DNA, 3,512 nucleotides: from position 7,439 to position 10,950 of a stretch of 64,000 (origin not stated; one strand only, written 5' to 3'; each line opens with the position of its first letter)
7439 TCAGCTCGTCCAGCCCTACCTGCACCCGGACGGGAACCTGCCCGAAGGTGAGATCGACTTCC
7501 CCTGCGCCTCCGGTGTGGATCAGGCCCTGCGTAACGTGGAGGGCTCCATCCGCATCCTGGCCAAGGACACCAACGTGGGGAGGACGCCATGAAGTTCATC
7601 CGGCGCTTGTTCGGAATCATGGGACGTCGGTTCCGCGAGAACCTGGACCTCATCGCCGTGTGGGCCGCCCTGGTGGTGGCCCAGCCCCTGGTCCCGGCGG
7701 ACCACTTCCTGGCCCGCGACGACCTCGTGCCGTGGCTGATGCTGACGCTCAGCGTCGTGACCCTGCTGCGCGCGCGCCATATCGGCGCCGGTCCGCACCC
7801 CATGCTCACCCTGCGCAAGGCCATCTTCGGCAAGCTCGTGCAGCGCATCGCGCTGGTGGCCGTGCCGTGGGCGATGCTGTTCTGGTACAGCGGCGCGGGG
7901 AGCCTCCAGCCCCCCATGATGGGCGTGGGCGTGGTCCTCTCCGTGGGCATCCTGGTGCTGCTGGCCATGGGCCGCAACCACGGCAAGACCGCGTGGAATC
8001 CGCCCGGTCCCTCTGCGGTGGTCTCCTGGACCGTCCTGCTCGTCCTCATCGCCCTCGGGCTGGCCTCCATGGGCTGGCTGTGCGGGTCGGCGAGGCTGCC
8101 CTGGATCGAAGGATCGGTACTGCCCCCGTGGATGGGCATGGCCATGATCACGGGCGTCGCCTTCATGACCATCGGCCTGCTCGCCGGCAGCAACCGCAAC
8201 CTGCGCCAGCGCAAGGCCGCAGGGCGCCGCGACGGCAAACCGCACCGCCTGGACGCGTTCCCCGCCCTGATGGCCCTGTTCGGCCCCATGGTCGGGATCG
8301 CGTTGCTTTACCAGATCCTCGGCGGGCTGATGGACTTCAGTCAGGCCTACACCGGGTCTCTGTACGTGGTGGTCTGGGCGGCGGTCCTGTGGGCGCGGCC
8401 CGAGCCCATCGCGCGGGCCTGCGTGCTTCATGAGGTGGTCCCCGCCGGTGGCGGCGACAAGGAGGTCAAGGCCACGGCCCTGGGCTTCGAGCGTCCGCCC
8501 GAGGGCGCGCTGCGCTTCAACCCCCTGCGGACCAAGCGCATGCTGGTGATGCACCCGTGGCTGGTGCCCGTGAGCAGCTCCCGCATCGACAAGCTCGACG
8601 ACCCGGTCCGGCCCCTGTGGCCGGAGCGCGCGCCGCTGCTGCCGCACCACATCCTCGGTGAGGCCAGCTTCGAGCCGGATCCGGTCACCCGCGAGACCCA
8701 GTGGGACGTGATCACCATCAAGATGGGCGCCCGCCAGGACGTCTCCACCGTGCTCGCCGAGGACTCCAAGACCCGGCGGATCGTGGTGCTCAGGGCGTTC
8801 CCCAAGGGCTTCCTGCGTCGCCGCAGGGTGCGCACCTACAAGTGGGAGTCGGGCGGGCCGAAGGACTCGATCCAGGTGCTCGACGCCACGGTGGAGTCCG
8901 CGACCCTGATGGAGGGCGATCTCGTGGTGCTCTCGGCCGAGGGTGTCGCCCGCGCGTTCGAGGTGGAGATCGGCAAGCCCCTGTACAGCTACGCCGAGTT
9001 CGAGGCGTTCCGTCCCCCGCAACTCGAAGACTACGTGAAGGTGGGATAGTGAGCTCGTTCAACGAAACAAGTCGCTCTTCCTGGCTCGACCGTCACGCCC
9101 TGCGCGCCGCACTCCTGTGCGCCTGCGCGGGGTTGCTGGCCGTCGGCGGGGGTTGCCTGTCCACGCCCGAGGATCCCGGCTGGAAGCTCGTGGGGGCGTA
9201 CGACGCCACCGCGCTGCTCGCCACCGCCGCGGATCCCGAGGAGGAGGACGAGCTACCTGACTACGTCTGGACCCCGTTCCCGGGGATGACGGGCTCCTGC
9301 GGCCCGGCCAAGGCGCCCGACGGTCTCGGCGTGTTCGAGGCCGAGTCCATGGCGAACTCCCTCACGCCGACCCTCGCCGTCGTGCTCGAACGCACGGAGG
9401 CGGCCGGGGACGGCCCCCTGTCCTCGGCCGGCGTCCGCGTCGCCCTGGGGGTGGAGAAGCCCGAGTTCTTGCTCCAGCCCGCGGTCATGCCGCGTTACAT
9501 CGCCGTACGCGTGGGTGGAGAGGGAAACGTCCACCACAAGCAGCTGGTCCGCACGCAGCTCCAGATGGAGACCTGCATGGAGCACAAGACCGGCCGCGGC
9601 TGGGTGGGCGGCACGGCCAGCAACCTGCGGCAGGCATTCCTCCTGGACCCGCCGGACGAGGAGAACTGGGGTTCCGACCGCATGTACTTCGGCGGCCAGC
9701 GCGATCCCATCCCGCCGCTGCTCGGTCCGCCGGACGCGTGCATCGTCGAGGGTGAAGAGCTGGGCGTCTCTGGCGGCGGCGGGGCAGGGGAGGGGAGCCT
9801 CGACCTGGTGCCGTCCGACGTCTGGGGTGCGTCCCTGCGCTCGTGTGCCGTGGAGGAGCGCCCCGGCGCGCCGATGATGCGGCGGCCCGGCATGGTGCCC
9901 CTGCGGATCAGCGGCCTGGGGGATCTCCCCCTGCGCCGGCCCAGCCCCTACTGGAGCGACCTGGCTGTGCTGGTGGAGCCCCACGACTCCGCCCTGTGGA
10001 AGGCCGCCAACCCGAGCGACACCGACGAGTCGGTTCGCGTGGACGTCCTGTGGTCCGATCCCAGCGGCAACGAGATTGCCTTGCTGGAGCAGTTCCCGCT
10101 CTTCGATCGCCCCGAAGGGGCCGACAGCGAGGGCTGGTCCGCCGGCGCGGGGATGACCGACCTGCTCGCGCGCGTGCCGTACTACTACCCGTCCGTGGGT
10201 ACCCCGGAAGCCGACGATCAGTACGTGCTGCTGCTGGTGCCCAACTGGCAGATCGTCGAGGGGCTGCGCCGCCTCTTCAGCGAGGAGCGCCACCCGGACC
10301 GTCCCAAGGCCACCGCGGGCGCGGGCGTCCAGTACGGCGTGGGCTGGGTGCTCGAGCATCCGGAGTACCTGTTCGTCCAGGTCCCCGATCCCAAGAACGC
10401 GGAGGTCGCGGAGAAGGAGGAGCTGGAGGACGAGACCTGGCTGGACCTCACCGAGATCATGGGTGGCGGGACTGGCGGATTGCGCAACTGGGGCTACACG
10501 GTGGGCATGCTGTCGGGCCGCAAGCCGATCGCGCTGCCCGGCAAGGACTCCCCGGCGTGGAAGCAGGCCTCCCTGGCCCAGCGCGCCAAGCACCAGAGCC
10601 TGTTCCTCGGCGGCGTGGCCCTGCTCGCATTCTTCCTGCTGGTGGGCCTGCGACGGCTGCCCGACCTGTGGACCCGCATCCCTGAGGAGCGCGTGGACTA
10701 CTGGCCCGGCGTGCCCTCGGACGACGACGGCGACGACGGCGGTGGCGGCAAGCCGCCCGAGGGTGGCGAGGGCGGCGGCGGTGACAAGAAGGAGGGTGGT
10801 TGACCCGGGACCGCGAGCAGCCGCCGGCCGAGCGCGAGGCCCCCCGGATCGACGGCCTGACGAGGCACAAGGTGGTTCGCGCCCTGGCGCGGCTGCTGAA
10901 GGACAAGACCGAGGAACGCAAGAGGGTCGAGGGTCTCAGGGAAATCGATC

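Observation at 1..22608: CIS-accessory operon (cap + AAA ATPase + PAAR) with no tail genes in the window but a set of unknown envelope proteins: candidate new injection or secretion apparatus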

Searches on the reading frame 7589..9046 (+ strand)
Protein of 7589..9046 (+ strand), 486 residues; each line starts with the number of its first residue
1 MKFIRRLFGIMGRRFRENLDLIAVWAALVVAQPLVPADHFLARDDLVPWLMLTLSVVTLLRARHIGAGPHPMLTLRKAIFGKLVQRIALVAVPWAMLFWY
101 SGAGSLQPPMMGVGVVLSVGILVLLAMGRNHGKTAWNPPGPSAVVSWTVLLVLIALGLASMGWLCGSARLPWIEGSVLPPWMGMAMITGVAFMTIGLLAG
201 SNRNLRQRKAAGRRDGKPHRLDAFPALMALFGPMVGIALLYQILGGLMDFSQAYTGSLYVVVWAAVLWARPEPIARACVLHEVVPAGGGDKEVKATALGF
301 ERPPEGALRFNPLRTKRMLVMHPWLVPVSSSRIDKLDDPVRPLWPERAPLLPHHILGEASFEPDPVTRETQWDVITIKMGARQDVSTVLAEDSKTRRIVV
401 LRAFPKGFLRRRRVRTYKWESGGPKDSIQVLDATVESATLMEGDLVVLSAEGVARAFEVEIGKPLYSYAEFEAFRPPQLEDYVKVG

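Call 5: search_protein_families(library=pfam, proteins=[window:7589-9046:+], max_evalue=0.01)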
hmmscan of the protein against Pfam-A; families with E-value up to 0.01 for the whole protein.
window:7589-9046:+ (486 aa): 0 families

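Call 6: search_protein_families(library=pfam, proteins=[window:7589-9046:+], max_evalue=10)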
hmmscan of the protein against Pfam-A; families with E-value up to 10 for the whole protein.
window:7589-9046:+ (486 aa): 1 family
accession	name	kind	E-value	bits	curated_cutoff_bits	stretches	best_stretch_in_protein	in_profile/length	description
PF11261.13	IRF-2BP1_2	-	2.8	8.1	26.8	0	263-282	15-33/52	Interferon regulatory factor 2-binding protein zinc finger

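Call 7: search_protein_families(library=ncbifam, proteins=[window:7589-9046:+], max_evalue=1)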
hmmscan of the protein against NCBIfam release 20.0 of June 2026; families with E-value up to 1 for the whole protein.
window:7589-9046:+ (486 aa): 0 families

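Call 84: search_protein_families(library=phrogs, proteins=[window:7589-9046:+], max_evalue=0.01)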
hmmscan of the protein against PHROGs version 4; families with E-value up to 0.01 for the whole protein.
window:7589-9046:+ (486 aa): 0 families

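Call 96: search_protein_families(library=padloc, proteins=[window:7589-9046:+], max_evalue=0.001)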
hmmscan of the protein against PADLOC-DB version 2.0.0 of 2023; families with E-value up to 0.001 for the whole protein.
window:7589-9046:+ (486 aa): 0 families

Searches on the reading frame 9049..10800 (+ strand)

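Call 5: search_protein_families(library=pfam, proteins=[window:9049-10800:+], max_evalue=0.01)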
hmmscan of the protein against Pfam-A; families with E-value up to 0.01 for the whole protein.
window:9049-10800:+ (584 aa): 0 families

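Call 6: search_protein_families(library=pfam, proteins=[window:9049-10800:+], max_evalue=10)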
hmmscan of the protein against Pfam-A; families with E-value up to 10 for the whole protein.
window:9049-10800:+ (584 aa): 0 families

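Call 7: search_protein_families(library=ncbifam, proteins=[window:9049-10800:+], max_evalue=1)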
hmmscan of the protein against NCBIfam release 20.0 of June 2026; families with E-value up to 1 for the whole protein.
window:9049-10800:+ (584 aa): 1 family
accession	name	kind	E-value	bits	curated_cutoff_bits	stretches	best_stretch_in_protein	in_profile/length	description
TIGR04200.2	targ_of_XrtJ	subfamily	0.1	12.4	40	1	20-47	10-36/57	PExPT-CTERM protein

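Call 96: search_protein_families(library=padloc, proteins=[window:9049-10800:+], max_evalue=0.001)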
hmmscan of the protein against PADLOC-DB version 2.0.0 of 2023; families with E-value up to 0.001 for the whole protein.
window:9049-10800:+ (584 aa): 0 families
